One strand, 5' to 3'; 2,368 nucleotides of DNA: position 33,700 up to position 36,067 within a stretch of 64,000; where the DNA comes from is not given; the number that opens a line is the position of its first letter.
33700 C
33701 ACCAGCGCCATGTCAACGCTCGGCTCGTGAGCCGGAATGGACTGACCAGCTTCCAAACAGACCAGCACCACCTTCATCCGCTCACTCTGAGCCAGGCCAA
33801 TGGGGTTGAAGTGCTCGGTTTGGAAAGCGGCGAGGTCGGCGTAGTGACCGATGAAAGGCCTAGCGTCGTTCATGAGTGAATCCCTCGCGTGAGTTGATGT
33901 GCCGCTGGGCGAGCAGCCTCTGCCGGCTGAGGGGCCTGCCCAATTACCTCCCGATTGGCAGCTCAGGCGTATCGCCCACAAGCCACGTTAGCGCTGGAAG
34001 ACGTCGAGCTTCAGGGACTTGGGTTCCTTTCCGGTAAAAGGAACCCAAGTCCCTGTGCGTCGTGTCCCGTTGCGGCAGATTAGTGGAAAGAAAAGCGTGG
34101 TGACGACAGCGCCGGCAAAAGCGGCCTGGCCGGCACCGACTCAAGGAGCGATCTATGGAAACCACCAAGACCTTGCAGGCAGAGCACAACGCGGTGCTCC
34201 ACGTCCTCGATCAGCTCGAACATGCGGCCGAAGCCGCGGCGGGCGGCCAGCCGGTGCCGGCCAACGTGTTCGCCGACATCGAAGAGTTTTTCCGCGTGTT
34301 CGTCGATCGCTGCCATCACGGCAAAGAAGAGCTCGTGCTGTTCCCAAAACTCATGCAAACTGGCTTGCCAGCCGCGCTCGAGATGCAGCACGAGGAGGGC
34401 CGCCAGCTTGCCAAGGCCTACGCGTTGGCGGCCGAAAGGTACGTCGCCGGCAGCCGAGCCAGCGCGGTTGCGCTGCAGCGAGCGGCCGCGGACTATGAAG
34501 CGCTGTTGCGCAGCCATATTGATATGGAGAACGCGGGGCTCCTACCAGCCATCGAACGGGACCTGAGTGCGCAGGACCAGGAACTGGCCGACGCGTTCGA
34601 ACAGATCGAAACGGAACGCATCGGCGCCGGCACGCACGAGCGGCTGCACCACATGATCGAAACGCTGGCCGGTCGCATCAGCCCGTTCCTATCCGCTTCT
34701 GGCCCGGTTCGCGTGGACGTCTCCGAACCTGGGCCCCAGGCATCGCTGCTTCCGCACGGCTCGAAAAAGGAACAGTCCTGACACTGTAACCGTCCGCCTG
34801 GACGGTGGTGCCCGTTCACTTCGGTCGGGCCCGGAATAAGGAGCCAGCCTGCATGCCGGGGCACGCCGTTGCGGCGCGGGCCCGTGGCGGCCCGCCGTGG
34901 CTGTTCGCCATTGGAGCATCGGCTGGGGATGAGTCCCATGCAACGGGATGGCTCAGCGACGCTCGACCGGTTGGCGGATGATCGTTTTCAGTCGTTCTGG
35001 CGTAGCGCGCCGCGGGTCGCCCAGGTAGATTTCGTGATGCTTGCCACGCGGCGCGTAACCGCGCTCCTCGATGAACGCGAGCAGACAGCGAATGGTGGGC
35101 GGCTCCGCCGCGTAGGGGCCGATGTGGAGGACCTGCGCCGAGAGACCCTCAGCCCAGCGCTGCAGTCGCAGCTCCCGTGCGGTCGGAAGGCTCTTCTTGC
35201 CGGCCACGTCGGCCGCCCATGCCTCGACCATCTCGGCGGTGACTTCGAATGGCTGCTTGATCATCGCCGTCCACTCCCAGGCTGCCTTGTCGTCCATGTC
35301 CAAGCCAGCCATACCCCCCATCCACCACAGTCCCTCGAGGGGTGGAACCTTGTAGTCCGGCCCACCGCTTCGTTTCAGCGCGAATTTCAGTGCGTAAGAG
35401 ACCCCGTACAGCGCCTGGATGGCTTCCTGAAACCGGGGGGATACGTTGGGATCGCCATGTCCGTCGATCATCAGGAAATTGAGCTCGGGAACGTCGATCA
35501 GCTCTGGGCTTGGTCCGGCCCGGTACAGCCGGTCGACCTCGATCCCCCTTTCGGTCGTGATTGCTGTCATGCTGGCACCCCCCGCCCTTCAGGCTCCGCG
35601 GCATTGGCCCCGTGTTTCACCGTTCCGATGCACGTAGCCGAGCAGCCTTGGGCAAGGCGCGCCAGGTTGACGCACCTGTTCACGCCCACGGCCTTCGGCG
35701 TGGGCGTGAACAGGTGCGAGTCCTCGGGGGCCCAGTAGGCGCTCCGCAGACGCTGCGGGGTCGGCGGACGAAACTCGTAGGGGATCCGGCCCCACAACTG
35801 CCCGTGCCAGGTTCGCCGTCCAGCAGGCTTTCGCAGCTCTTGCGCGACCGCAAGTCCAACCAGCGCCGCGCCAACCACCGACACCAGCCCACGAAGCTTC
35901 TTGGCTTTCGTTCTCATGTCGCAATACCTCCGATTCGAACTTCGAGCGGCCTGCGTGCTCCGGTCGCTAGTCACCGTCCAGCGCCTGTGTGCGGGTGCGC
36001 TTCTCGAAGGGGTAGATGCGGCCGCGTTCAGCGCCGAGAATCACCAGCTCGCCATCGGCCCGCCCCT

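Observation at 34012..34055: Perfect 19-bp inverted repeat with 6-nt spacer in the cupin / hemerythrin divergent region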

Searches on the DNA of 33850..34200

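Call 12: search_rna_families(source=window, start=33850, end=34200, threshold=evalue, max_evalue=10)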
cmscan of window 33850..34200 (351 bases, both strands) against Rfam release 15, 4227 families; matches with E-value up to 10: 6.
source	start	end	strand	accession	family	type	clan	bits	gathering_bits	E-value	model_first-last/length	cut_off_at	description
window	34011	34056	+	RF03861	mir-4484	Gene; miRNA;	-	24.3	90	0.036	1-89/89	no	mir-4484 microRNA precursor family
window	34011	34056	-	RF00958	mir-498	Gene; miRNA;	-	19.3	85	0.33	1-85/85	no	mir-498 microRNA precursor family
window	33913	33939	+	RF00502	TCV_Pr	Cis-reg;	-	16.4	40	1.3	1-34/34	no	Turnip crinkle virus (TCV) core promoter hairpin (Pr)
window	33993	34072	-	RF00757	mir-275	Gene; miRNA;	-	13.9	56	3.3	1-89/89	no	mir-275 microRNA precursor family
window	33882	33954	+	RF00709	mir-455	Gene; miRNA;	-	12.1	70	8.6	1-84/84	no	mir-455 microRNA precursor family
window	34093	34168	-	RF02246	Six3os1_1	Gene; lncRNA;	-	10.6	50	5.5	1-87/87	no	Six3os1 conserved region 1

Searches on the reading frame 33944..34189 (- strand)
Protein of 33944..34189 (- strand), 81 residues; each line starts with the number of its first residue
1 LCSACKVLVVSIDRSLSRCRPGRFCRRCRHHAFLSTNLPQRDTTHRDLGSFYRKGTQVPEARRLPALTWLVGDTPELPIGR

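Call 10: search_protein_families(library=pfam, proteins=[window:33944-34189:-], max_evalue=0.01)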
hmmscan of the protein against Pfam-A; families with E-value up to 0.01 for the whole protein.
window:33944-34189:- (81 aa): 0 families
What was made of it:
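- Tried and rejected: A small ORF across the palindrome (33955-34083): no family match (call 10).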

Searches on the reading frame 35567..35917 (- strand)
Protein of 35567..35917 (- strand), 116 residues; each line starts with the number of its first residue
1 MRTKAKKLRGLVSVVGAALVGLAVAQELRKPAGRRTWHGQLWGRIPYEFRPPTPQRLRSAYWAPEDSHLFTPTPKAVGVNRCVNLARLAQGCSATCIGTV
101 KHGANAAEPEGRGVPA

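Call 70: search_protein_families(library=pfam, proteins=[window:35567-35917:-], max_evalue=0.01)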
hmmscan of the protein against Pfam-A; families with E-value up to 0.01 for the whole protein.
window:35567-35917:- (116 aa): 0 families

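Call 71: find_homologous_proteins(query=window:35567-35917:-, max_evalue=0.001)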
Query window:35567-35917:- (116 aa): 9 proteins with E <= 0.001 among 99 candidates.
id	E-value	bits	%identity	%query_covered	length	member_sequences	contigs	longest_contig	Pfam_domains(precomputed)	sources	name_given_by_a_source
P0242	8.4e-73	260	100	100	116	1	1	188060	-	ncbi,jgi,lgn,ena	-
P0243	3.8e-35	138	64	90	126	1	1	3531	PF19124.6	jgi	-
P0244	3.0e-34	136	68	80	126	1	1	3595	PF19124.6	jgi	jgi:hypothetical protein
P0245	2.8e-30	123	62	80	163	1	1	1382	PF19124.6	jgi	jgi:hypothetical protein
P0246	3.5e-27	113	59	80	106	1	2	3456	PF19124.6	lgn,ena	-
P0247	6.5e-26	109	59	78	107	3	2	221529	PF19124.6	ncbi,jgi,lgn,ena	-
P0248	2.0e-24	104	59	73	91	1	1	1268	PF19124.6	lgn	-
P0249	9.0e-16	76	50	66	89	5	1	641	PF19124.6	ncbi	-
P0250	1.5e-13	69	44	76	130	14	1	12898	-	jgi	-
